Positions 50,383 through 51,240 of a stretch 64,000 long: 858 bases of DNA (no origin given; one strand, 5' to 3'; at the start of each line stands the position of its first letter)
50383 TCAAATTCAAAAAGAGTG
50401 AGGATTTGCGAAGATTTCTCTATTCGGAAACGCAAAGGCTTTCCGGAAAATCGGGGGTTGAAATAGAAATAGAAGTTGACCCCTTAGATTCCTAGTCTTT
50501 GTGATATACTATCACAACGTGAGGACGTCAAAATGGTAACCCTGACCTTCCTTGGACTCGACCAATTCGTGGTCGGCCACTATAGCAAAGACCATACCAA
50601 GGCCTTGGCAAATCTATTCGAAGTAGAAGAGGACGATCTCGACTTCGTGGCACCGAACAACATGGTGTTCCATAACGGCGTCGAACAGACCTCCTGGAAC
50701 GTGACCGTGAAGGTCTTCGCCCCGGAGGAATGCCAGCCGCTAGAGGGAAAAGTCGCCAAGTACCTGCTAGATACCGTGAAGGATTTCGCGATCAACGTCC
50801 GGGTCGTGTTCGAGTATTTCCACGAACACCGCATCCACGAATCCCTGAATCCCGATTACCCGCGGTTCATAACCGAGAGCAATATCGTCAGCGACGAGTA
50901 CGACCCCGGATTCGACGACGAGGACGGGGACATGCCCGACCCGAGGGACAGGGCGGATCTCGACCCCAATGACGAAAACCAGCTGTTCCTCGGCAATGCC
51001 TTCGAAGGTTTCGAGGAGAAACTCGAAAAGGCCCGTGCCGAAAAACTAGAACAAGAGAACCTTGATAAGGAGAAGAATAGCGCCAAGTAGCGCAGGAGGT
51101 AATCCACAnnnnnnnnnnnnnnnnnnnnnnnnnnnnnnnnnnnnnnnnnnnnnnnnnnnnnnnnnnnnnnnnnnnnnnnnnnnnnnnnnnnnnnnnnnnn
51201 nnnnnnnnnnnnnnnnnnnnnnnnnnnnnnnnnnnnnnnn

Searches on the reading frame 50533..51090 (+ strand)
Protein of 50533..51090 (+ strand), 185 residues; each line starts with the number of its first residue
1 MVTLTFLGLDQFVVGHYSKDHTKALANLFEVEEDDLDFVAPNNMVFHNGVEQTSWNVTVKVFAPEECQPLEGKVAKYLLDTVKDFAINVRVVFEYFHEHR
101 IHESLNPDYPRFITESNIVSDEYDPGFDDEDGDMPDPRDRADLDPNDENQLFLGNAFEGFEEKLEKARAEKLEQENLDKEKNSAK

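Call 3: search_protein_families(library=pfam, proteins=[window:50533-51090:+], max_evalue=1)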
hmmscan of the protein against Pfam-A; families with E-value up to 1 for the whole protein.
window:50533-51090:+ (185 aa): 1 family
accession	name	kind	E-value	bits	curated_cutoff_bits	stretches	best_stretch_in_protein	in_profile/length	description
PF08921.16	DUF1904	-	0.0029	18.4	24.1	1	1-97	1-98/108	Domain of unknown function (DUF1904)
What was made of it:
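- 50533..51090 (+): Co-conserved upstream gene. It encodes a DUF1904-like tautomerase-fold protein without Pro-1, with an acidic linker and a C-terminal helix. It sits where def-fmt lie in canonical clusters. Sub-threshold PF08921 match (call 3).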

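Call 4: search_protein_families(library=ncbifam, proteins=[window:50533-51090:+], max_evalue=1)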
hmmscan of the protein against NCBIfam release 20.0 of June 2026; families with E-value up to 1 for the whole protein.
window:50533-51090:+ (185 aa): 0 families

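Call 48: find_homologous_proteins(query=window:50533-51090:+, max_evalue=0.001)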
Query window:50533-51090:+ (185 aa): 629 proteins with E <= 0.001 among 712 candidates; the best 120 are listed.
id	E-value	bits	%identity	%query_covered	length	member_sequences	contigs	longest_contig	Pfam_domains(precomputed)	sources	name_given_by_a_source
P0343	1.0e-119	415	100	100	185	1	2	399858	-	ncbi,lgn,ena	-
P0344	7.6e-77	275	70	95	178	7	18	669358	-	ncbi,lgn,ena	-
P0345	1.4e-74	268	69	91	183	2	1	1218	-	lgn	-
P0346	3.6e-63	231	65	95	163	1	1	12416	-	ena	-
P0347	1.9e-59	219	59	99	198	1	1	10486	-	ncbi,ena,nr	ncbi:MAG: hypothetical protein J5736_01405 [Bacilli bacterium]|nr:hypothetical protein [Bacilli bact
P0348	1.0e-58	216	59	99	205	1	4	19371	-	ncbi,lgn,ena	-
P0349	5.5e-58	214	56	92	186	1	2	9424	-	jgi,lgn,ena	jgi:hypothetical protein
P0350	8.4e-58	213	58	91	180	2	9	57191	-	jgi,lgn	jgi:hypothetical protein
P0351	1.8e-57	212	55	90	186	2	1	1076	-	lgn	-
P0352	3.4e-57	211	57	85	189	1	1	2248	-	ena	-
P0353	4.0e-57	211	55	97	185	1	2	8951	-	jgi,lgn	jgi:hypothetical protein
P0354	4.3e-57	211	56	92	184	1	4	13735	-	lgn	-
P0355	5.0e-57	211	56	91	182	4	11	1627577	-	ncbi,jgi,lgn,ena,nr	ncbi:MAG: hypothetical protein LKE31_00730 [Bacilli bacterium]|jgi:hypothetical protein|nr:hypotheti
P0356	6.1e-57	211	57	86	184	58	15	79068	-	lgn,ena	-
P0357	9.3e-57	210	58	99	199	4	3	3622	-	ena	-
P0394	4.5e-51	191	52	87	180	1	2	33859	PF08921.17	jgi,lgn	jgi:hypothetical protein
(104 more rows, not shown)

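Call 58: predict_structure(alignment_id=A2)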
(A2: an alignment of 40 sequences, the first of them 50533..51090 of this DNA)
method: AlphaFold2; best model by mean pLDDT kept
length: 185 residues; sequences in the alignment: 40
mean_pLDDT: 83.1   pTM: 0.59
mean pLDDT of the five models: 83.1, 81.2, 81.1, 81.0, 79.2
residues with pLDDT >= 90: 83; 70-90: 67; 50-70: 27; < 50: 8
segments of 3 or more residues with pLDDT < 50: 127-130
pLDDT, mean of each block of 10 residues (from residue 1): 94 95 98 95 84 86 97 98 95 92 86 78 52 56 70 69 85 78 59
secondary structure, 60 per line:
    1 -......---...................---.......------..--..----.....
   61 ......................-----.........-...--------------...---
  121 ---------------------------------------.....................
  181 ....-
elements in order: E2-7 H11-29 E36-39 E56-64 H65-82 E88-96 H160-184

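Call 61: fold_search(model_id=the predicted structure, library=pdb)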
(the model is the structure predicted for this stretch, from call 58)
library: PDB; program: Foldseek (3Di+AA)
matches with E <= 10: 748; with E <= 0.001: 113
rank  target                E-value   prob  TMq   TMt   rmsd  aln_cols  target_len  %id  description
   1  4m1a_A                1.6e-06  1.00  0.45  0.72   3.3       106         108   18  Crystal structure of a Domain of unknown function (DUF1904) from Sebaldella termitidis ATCC 33386 (released 2013-08-14)
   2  9ng4_A                1.4e-05  1.00  0.43  0.53   7.1       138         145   20  cis-CaaD Y103F mutant apo (released 2025-04-02)
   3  9ytu_A                1.5e-05  1.00  0.40  0.49   6.2       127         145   19  cis-CaaD E114D mutant with a covalent intermediates of the hydration of acetylenecarboxylic acid (released 2025-11-05)
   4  9ngl_A                1.9e-05  1.00  0.42  0.52   6.1       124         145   19  cis-CaaD E114Q (released 2025-04-02)
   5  2flz_B                2.0e-05  1.00  0.41  0.50   5.6       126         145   20  The X-ray structure of cis-3-chloroacrylic acid dehalogenase (cis-CaaD) with a sulfate ion bound in the active site (released 2006-11-21)
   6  3mf8                  2.2e-05  1.00  0.42  0.61   4.0       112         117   20  Crystal Structure of Native cis-CaaD (released 2011-01-12)
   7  9nf1_A                2.2e-05  1.00  0.42  0.51   6.1       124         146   19  cis-CaaD E114D mutant (released 2025-04-02)
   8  9nff_A                3.0e-05  1.00  0.45  0.55   5.7       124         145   18  Native cis-CaaD with acetylenecarboxylic acid substrate (released 2025-04-02)
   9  9yri_A                3.0e-05  1.00  0.40  0.49   4.1       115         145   18  cis-CaaD E114Q mutant with covalent intermediates of the hydration and decarboxylation of acetylenecarboxylic acid (released 2025-11-05)
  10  9ngl_B                3.0e-05  1.00  0.42  0.51   6.1       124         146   19  cis-CaaD E114Q (released 2025-04-02)
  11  2flz_A                3.2e-05  1.00  0.40  0.49   5.6       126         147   20  The X-ray structure of cis-3-chloroacrylic acid dehalogenase (cis-CaaD) with a sulfate ion bound in the active site (released 2006-11-21)
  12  9nf1_B                3.2e-05  1.00  0.41  0.49   6.2       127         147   19  cis-CaaD E114D mutant (released 2025-04-02)
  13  9nf3_A                3.4e-05  1.00  0.42  0.52   6.1       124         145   19  cis-CaaD E114D mutant with a covalent ethylene intermediate of the hydration and decarboxylation of cis-3-chloroacryli (released 2025-04-02)
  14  8vdy_A                3.4e-05  1.00  0.40  0.60   4.2       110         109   11  Crystal Structure of Delta 114-117 D-Dopachrome Tautomerase (D-DT) (released 2024-05-01)
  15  2flt                  3.7e-05  1.00  0.44  0.64   3.7       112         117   19  The X-ray structure of the cis-3-chloroacrylic acid dehalogenase cis-CaaD inactivated with (R)-Oxirane-2-carboxylate (released 2006-11-21)
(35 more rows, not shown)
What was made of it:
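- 50533..51090 (+): AF2 model and Foldseek match to 4m1a, cis-CaaD and MIF (calls 58, 61).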
